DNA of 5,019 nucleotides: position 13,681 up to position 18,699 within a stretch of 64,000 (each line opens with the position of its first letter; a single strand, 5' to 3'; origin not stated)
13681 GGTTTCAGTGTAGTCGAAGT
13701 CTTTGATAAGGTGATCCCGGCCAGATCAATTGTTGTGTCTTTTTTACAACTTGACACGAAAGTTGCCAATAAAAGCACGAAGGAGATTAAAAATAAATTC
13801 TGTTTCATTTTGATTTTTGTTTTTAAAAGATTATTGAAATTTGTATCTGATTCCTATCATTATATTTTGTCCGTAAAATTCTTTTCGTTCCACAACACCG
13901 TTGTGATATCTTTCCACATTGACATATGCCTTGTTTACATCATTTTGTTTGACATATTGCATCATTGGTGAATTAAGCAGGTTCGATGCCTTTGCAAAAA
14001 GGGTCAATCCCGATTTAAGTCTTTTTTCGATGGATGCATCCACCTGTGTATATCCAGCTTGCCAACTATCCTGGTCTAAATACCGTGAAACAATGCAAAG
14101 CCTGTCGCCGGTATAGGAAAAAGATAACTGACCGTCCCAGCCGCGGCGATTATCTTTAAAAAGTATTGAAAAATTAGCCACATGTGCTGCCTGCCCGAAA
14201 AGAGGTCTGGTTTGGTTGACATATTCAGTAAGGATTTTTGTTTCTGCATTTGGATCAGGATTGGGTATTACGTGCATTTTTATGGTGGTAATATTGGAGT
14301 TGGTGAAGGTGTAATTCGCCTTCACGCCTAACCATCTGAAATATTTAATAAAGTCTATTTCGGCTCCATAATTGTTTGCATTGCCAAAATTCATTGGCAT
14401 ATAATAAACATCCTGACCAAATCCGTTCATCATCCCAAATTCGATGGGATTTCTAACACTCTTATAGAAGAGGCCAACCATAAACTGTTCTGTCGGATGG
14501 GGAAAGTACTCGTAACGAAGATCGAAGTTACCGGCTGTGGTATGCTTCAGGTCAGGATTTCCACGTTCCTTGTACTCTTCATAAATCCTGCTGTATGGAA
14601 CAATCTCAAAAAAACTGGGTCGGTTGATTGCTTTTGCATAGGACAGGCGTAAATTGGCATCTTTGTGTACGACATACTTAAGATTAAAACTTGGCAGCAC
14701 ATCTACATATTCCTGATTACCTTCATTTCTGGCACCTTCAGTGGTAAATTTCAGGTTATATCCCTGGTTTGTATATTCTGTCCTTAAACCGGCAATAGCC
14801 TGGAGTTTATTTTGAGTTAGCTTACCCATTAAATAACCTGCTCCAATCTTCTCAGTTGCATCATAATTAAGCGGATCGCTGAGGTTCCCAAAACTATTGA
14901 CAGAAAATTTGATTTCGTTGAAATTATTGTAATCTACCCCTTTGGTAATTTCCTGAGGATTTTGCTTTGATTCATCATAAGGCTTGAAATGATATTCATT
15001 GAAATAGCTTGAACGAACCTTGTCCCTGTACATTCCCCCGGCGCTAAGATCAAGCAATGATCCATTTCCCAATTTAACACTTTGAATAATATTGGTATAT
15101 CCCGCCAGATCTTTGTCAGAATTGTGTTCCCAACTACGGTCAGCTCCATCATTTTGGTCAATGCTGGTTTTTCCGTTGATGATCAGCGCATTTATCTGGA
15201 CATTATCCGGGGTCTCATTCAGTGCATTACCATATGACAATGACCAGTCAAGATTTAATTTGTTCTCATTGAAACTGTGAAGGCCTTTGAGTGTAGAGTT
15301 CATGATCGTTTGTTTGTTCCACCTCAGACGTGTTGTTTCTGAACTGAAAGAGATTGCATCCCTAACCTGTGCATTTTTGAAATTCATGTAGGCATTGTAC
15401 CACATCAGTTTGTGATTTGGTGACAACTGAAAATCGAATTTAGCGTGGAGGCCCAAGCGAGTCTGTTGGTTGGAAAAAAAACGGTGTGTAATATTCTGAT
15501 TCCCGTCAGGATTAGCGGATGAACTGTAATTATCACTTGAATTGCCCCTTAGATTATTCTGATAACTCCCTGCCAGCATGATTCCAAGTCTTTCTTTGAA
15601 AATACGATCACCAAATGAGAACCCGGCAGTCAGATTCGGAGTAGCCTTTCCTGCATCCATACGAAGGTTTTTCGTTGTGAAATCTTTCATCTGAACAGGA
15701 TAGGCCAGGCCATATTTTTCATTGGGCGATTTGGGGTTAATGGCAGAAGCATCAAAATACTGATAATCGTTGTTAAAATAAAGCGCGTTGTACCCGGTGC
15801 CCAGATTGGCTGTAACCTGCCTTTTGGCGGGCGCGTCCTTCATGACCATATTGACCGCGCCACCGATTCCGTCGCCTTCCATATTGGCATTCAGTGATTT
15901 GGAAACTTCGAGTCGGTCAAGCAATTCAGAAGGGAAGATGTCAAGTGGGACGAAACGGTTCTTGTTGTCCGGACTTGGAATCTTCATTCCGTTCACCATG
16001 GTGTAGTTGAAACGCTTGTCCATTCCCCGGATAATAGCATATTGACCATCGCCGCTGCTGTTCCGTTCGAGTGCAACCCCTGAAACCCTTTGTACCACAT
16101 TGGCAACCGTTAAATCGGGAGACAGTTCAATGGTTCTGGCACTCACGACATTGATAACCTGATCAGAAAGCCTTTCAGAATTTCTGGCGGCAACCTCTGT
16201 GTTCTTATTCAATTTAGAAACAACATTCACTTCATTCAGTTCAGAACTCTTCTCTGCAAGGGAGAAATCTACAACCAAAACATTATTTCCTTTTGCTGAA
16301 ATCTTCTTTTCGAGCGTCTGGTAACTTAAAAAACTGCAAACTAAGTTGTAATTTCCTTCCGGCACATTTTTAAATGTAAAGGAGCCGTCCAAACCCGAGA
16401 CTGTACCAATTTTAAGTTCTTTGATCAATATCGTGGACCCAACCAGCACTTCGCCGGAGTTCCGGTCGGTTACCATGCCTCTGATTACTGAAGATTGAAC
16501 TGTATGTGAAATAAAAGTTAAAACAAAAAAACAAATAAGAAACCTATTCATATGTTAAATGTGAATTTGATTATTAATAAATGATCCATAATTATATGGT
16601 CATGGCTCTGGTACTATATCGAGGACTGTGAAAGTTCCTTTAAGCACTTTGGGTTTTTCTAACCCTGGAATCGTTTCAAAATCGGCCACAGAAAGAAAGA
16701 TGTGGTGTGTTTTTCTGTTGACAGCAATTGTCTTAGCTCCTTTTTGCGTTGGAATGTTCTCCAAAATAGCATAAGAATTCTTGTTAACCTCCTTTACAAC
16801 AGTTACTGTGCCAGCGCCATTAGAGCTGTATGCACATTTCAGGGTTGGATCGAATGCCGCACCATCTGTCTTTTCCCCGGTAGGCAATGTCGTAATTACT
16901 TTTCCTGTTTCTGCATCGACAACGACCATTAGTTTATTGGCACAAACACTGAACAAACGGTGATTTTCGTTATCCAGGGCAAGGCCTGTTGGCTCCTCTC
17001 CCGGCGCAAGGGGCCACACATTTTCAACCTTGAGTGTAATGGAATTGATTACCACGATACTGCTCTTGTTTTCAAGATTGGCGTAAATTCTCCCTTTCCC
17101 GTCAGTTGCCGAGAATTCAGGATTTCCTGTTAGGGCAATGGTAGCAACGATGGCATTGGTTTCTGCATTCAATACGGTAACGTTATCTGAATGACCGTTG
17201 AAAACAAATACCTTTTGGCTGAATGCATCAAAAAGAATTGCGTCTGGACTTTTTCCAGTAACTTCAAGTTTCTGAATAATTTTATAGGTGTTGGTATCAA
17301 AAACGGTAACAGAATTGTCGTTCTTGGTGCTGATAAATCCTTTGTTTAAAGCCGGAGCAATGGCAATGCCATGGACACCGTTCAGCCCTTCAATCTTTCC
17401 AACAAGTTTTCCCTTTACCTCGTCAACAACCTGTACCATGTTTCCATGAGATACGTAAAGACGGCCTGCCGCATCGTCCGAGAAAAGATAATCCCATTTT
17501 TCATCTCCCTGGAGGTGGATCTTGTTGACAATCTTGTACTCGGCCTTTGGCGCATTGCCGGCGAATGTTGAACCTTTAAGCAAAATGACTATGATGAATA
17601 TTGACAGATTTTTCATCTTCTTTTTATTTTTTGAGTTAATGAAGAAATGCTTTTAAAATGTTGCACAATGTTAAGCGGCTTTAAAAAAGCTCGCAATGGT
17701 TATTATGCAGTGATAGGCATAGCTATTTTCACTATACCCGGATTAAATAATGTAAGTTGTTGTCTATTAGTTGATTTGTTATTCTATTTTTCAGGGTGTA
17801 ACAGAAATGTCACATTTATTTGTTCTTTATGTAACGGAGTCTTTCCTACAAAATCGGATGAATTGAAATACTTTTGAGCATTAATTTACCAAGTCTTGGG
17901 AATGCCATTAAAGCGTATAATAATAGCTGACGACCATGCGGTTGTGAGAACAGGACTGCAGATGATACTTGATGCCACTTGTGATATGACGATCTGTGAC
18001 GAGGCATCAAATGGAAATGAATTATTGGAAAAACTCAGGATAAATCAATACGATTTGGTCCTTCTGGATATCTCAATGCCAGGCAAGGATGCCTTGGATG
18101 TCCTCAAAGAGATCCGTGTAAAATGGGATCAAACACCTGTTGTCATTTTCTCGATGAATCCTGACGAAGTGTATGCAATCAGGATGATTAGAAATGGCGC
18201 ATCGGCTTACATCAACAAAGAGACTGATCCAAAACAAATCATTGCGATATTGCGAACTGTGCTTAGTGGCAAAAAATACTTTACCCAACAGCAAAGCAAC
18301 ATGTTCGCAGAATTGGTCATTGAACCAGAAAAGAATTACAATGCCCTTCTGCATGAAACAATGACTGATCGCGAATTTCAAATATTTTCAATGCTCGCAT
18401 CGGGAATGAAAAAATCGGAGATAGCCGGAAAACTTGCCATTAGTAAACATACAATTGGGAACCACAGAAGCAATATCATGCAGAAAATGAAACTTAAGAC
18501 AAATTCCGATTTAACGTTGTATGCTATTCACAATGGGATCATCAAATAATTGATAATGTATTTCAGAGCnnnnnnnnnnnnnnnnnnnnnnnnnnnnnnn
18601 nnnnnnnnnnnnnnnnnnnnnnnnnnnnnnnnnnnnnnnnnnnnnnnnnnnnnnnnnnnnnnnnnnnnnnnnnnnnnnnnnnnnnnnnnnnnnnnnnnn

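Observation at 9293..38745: Window-wide candidate regulon defined by (T)GTAAC direct repeats phased at exact 11-bp multiples (Pho-box-like)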

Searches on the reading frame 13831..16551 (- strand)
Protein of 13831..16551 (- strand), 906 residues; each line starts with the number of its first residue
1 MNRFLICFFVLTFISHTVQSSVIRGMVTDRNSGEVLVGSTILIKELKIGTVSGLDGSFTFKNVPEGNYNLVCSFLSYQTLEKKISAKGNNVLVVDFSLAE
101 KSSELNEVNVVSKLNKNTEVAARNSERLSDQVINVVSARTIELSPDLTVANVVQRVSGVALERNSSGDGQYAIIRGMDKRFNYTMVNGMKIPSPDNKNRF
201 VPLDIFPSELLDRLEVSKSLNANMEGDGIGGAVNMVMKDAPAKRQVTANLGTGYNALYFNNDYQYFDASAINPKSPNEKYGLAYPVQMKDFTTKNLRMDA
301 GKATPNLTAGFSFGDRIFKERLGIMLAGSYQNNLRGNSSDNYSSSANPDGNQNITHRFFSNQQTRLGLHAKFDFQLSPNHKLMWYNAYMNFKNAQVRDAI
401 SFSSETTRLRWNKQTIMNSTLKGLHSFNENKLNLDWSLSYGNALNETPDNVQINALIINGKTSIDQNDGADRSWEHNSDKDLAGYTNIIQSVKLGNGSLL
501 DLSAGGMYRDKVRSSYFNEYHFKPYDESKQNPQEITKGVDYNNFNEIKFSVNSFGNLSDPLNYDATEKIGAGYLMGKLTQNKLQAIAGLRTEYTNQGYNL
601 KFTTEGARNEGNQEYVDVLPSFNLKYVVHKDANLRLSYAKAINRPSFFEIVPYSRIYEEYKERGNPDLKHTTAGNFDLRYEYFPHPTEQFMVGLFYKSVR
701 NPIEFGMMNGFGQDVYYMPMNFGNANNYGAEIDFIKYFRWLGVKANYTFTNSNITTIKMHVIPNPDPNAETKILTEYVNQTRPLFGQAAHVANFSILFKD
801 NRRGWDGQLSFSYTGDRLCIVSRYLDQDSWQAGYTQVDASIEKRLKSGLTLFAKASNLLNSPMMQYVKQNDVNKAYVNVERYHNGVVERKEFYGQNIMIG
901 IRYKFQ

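Call 5: search_protein_families(library=pfam, proteins=[window:13831-16551:-])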
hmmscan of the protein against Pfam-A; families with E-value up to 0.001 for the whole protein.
window:13831-16551:- (906 aa): 5 families
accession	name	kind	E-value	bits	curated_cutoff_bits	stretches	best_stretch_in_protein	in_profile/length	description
PF14905.12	OMP_b-brl_3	-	7e-31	108.1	27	1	538-871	87-386/408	Outer membrane protein beta-barrel family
PF00593.30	TonB_dep_Rec_b-barrel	-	8.9e-29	102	27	1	465-858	42-436/436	TonB dependent receptor-like, beta-barrel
PF13715.12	CarbopepD_reg_2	-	3.9e-22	78.5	32.2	1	23-110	1-88/88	CarboxypepD_reg-like domain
PF07715.20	Plug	-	1.9e-15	57.7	23.9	1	129-232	5-107/107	TonB-dependent Receptor Plug Domain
PF13620.12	CarboxypepD_reg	-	5e-12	46.4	32.3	1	23-98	2-81/82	Carboxypeptidase regulatory-like domain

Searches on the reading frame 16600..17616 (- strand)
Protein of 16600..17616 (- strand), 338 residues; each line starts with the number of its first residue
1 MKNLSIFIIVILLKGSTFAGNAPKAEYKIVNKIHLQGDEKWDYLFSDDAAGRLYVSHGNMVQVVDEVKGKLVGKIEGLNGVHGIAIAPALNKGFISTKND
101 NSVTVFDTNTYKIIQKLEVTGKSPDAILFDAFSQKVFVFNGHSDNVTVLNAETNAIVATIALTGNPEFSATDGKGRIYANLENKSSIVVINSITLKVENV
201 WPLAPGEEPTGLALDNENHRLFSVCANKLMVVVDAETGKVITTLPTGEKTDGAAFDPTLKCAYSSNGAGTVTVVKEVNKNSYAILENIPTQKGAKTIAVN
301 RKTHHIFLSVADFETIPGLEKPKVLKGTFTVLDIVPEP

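Call 5: search_protein_families(library=pfam, proteins=[window:16600-17616:-])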
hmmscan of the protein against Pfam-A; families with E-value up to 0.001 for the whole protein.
window:16600-17616:- (338 aa): 5 families
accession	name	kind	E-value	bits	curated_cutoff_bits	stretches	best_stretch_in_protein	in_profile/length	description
PF25174.1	Beta-prop_THOC3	-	2.2e-08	33.9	305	1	79-161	47-127/272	THOC3 beta-propeller domain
PF23414.1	Beta-prop_EML_2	-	2.9e-06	27.3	90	0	82-161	2-78/266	Echinoderm microtubule-associated protein second beta-propeller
PF24814.1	WD40_Prp19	-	2e-05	24.2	320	0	80-160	8-87/281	Prp19 WD40 domain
PF10282.15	Lactonase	-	0.00057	19.6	21.7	0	74-151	239-320/344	Lactonase, 7-bladed beta-propeller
PF02239.22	Cytochrom_D1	-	0.00066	18.8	25.5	0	61-211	204-361/368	Cytochrome D1 heme domain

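Call 62: search_protein_families(library=ncbifam, proteins=[window:16600-17616:-], max_evalue=1e-10)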
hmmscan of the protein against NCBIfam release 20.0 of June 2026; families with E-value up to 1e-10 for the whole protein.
window:16600-17616:- (338 aa): 3 families
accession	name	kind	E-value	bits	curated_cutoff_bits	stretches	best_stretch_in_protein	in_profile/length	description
TIGR03866.1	PQQ_ABC_repeats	subfamily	1.6e-23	83.2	287.3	1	49-171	9-132/310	PQQ-dependent catabolism-associated beta-propeller protein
NF052280.1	7_blade_YncE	equivalog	5.7e-17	61.5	400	0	47-168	179-303/338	7-bladed beta-propeller protein YncE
TIGR02276.1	beta_rpt_yvtn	repeat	3.9e-13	49.1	27.85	0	135-168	5-38/42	beta-propeller repeat protein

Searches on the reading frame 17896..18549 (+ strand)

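Call 5: search_protein_families(library=pfam, proteins=[window:17896-18549:+])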
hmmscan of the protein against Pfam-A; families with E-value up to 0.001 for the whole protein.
window:17896-18549:+ (217 aa): 2 families
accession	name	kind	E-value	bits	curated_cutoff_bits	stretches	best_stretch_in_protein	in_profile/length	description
PF00072.30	Response_reg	-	2.1e-25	89.5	30.2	1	8-119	1-110/111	Response regulator receiver domain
PF00196.25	GerE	-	2.4e-16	59.6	23.5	1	155-210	2-57/57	Bacterial regulatory proteins, luxR family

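Call 32: search_protein_families(library=ncbifam, proteins=[window:17896-18549:+], max_evalue=0.01)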
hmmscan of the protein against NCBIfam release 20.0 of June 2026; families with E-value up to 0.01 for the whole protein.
window:17896-18549:+ (217 aa): 114 families (the best 25 are shown)
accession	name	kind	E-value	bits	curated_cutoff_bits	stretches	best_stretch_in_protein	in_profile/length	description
NF052445.1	RespRegMctR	equivalog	6e-38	130.3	300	1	7-215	3-204/205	two-component system response regulator MctR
NF011896.0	PRK15369.1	equivalog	3e-37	128.3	242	1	6-215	4-209/211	two component system response regulator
NF007935.0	PRK10651.1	equivalog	8.9e-36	123.1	250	1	7-211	8-211/216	two-component system response regulator NarL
NF007018.1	PRK09483.1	equivalog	1.2e-35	123.2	280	1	8-216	4-209/217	UvrY/SirA/GacA family response regulator transcription factor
NF007403.0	PRK09935.1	equivalog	7.6e-33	113.9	271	1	7-211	5-205/210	fimbria biosynthesis transcriptional regulator FimZ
NF047785.1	respo_reg_MadR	equivalog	1.8e-31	109.2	300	1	7-216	2-209/209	MadR family response regulator transcription factor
NF007708.0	PRK10403.1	equivalog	2.3e-26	92.6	343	1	7-205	8-203/215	nitrate/nitrite response regulator protein NarP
NF007419.0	PRK09958.1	equivalog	1.3e-24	87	251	1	8-215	3-203/204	acid-sensing system DNA-binding response regulator EvgA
NF041830.1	RR_TF_ErdR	exception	1.7e-24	86.7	390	1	7-207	3-202/213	response regulator transcription factor ErdR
NF007685.0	PRK10360.1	equivalog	1e-22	80.9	258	1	8-206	4-188/196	response regulator transcription factor UhpA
NF006900.1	PRK09390.1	equivalog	7.9e-22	77.8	255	1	7-212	6-199/203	response regulator FixJ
NF040749.1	tetrathio_RR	equivalog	8.4e-18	64.8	290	1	10-205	5-183/191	tetrathionate respiration response regulator TtrR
TIGR01818.1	ntrC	equivalog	5.5e-17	61.7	558.6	1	8-131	1-122/463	nitrogen regulation protein NR(I)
NF040689.1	MtrAB_MtrA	equivalog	8.2e-17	61.3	300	1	8-171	1-162/219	MtrAB system response regulator MtrA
NF008098.0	PRK10840.1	equivalog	5.7e-16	58.6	235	1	7-209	5-202/216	response regulator transcription factor RcsB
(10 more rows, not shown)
